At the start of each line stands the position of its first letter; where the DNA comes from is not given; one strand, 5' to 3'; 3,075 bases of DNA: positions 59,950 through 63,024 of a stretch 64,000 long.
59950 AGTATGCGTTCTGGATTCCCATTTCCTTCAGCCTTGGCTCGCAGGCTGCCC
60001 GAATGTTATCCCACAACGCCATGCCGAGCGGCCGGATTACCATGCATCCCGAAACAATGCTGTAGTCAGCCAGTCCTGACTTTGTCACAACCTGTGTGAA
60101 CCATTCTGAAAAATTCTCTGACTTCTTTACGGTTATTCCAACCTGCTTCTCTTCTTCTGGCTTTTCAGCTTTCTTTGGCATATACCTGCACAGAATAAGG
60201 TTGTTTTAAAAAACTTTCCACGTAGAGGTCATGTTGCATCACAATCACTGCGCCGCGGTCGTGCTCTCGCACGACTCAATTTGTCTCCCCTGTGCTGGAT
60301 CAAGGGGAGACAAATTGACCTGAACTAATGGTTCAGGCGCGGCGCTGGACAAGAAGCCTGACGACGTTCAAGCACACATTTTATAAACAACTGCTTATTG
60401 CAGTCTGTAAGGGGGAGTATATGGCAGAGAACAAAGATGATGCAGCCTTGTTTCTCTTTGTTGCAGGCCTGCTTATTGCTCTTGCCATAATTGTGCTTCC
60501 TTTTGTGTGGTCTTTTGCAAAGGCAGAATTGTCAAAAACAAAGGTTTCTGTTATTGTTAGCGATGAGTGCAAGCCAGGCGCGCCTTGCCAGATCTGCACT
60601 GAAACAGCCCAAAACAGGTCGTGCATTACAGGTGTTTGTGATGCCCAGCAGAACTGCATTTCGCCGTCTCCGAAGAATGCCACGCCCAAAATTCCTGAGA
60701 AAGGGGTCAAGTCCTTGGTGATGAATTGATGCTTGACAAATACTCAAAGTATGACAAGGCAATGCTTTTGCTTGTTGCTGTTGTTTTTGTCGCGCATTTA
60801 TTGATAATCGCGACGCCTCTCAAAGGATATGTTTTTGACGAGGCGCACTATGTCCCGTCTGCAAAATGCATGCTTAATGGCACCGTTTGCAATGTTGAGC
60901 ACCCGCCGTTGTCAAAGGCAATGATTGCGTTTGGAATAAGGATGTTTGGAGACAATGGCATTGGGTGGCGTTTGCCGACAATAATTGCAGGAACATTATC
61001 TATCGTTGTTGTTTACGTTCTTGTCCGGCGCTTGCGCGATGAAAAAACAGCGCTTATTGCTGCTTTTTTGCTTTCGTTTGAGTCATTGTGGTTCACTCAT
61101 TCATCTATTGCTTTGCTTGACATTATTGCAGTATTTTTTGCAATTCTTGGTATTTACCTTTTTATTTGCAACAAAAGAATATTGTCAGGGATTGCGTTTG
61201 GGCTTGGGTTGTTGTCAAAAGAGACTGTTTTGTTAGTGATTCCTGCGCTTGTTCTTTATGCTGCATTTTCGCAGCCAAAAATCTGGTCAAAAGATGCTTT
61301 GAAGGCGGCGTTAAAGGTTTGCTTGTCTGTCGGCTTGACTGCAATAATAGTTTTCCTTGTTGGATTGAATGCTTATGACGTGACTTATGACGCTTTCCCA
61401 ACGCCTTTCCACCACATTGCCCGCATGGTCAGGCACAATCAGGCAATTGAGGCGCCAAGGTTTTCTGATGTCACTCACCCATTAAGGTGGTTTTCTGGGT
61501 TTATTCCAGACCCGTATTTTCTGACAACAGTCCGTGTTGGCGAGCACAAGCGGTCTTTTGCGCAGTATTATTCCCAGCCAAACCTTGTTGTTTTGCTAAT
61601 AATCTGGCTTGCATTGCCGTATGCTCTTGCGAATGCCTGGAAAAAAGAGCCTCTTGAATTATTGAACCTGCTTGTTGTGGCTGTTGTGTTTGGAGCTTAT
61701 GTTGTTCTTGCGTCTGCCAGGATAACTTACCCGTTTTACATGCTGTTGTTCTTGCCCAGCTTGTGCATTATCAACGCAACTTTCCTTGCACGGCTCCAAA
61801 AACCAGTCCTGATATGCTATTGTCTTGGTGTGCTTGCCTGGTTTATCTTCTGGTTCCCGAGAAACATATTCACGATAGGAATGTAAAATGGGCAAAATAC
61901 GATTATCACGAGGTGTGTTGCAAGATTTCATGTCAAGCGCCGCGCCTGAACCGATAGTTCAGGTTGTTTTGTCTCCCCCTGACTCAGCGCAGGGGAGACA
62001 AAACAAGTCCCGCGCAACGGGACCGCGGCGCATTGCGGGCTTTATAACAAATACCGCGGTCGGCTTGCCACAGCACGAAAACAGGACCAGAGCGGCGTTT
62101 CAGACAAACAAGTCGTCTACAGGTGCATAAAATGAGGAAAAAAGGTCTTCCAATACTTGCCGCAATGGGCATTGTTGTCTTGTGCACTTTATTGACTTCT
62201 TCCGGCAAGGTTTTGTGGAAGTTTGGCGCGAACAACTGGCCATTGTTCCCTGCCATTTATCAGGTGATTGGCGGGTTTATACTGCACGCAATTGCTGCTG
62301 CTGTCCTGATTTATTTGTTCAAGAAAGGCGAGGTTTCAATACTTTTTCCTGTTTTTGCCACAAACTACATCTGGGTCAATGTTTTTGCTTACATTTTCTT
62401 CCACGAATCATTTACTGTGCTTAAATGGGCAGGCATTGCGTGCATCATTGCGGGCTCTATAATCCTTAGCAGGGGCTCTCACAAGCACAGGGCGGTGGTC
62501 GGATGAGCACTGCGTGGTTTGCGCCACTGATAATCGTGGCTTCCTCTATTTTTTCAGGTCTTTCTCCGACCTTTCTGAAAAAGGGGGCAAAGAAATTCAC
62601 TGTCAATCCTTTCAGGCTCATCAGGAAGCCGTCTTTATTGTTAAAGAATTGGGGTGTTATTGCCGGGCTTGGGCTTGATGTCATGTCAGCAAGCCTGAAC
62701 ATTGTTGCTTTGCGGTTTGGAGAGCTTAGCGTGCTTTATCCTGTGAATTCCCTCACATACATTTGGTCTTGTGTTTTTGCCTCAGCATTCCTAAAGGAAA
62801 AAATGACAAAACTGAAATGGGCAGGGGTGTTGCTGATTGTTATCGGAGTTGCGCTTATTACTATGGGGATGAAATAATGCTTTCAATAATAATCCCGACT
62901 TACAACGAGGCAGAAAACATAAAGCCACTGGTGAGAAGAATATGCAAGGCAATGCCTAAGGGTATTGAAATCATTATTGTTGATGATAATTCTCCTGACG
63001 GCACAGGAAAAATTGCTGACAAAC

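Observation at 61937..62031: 95-nt GC-rich element folding into a perfect four-way junction (cloverleaf) with no unpaired junction nucleotides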

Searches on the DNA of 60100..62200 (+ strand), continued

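Call 54: search_with_rna_model(model_id=R1, sources=[L113, L114, L115, L116, L117, L118, L119, L120, L121, L122, L123, L124, L125, L126, L127, L128, L129, L130, L131, L132], max_evalue=1, show_alignments=3)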
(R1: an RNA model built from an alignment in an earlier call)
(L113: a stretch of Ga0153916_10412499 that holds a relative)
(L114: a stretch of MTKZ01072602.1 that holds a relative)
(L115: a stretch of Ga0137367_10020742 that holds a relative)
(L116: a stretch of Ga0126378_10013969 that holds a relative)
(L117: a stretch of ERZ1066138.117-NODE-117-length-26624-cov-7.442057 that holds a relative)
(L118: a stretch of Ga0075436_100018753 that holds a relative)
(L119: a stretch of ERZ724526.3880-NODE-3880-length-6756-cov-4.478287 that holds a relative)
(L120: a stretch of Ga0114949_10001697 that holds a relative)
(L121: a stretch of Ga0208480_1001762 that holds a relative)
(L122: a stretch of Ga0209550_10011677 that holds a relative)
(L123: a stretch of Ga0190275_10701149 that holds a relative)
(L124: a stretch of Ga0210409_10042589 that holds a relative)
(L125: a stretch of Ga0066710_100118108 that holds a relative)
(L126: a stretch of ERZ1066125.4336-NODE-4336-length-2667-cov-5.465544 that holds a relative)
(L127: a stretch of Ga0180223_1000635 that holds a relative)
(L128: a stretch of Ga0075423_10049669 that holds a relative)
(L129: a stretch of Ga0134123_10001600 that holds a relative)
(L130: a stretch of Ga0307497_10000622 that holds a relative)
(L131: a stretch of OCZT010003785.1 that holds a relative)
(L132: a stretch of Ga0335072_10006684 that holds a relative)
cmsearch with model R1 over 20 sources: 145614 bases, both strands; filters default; matches with E-value up to 1: 1.
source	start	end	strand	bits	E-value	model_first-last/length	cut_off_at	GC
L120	9785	9903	-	15.6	0.29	1-106/106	no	0.63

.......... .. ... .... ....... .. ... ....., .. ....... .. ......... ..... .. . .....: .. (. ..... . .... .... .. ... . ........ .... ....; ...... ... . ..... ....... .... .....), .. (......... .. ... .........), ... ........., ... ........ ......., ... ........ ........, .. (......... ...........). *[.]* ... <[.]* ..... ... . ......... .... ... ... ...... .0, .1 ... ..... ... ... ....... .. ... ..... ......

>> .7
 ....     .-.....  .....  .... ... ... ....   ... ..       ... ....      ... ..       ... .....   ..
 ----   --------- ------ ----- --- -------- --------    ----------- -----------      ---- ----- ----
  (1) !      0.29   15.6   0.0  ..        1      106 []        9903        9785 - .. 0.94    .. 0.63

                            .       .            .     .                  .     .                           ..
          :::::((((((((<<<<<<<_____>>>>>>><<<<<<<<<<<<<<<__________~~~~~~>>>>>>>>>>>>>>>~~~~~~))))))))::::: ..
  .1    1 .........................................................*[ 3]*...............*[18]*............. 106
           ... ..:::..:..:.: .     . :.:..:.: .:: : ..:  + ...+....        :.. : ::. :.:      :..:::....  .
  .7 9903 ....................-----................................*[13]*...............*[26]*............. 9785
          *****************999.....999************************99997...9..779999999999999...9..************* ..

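Call 70: search_with_rna_model(model_id=R1, sources=[L133, L134, L135, L136, L137], max_evalue=10, show_alignments=0)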
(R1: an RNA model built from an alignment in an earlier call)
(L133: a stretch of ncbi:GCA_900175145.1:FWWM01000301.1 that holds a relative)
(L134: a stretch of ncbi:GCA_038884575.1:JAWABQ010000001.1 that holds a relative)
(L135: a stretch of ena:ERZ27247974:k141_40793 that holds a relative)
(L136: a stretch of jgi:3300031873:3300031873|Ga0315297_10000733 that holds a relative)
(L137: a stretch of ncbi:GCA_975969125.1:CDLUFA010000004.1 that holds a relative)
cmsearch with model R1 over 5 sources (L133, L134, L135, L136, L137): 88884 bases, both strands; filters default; matches with E-value up to 10: 2.
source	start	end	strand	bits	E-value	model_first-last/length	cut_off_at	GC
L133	9828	9934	-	86.8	1.3e-17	1-106/106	no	0.63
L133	9829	9934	+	62.1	5.1e-12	1-106/106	no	0.62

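Call 90: search_with_rna_model(model_id=R1, sources=[L138, L139], max_evalue=10)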
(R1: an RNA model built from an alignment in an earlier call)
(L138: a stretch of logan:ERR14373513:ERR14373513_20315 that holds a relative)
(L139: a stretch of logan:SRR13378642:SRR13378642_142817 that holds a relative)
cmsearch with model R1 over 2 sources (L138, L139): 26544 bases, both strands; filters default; matches with E-value up to 10: 0.
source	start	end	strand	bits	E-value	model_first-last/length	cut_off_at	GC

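Call 97: search_with_rna_model(model_id=R1, sources=[L140], max_evalue=10, show_alignments=2)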
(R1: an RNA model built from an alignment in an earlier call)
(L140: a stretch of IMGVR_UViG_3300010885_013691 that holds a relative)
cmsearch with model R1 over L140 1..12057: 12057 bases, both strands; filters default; matches with E-value up to 10: 0.
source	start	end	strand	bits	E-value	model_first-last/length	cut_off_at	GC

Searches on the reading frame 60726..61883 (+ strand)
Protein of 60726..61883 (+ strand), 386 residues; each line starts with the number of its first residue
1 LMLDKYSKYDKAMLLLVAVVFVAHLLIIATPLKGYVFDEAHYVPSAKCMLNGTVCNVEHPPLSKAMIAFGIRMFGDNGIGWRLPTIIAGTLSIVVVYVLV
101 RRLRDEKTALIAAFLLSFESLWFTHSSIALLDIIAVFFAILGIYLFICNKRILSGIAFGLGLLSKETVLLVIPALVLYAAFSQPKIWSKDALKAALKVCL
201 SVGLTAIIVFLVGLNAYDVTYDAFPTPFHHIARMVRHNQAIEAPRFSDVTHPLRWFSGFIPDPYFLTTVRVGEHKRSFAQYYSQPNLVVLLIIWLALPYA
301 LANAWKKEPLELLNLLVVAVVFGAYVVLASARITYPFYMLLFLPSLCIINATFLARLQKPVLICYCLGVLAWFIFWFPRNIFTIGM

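Call 17: search_protein_families(library=pfam, proteins=[window:60726-61883:+])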
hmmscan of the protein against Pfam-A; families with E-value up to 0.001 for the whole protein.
window:60726-61883:+ (386 aa): 2 families
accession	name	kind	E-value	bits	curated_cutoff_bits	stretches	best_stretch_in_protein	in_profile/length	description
PF13231.12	PMT_2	-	5.5e-22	79.1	26.1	1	59-202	2-153/160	Dolichyl-phosphate-mannose-protein mannosyltransferase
PF02366.24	PMT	-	5.4e-14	52.8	22.7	2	77-209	81-223/245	Dolichyl-phosphate-mannose-protein mannosyltransferase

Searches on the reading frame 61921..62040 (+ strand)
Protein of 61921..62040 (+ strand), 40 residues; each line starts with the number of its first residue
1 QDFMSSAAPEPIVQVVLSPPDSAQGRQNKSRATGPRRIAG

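Call 42: find_homologous_proteins(query=A5, max_evalue=10)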
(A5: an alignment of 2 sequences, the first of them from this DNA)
Query A5 (2 sequences): no candidate shares three 5-residue words with the query. No homologue found.

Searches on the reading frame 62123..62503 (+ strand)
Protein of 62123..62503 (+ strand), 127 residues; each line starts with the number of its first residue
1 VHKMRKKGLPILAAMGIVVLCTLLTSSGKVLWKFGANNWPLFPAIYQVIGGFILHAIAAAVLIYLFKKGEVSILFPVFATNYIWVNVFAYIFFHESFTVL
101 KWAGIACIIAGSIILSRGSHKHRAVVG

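Call 17: search_protein_families(library=pfam, proteins=[window:62123-62503:+])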
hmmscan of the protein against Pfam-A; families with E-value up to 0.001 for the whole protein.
window:62123-62503:+ (127 aa): 1 family
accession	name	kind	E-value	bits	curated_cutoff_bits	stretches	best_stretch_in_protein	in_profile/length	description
PF00892.27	EamA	-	1.6e-08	35.4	28.2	1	16-116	42-134/135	EamA-like transporter family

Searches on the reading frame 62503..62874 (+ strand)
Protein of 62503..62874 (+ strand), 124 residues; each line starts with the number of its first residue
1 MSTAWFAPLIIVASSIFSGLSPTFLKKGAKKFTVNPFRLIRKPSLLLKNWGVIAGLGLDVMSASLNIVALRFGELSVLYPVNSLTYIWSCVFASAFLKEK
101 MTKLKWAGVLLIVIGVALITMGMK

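Call 17: search_protein_families(library=pfam, proteins=[window:62503-62874:+])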
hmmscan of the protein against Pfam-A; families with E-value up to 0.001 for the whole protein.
window:62503-62874:+ (124 aa): 4 families
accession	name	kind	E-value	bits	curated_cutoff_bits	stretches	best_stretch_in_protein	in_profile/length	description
PF00892.27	EamA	-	1.9e-10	41.6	28.2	1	36-120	47-134/135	EamA-like transporter family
PF05653.20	Mg_trans_NIPA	-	3.8e-07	30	26.2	1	10-120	9-120/295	Magnesium transporter NIPA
PF10639.15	TMEM234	-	5.9e-07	30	30.1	1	13-119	3-112/113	Putative transmembrane family 234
PF03151.22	TPT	-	0.00056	19.8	30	1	44-121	59-137/291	Triose-phosphate Transporter family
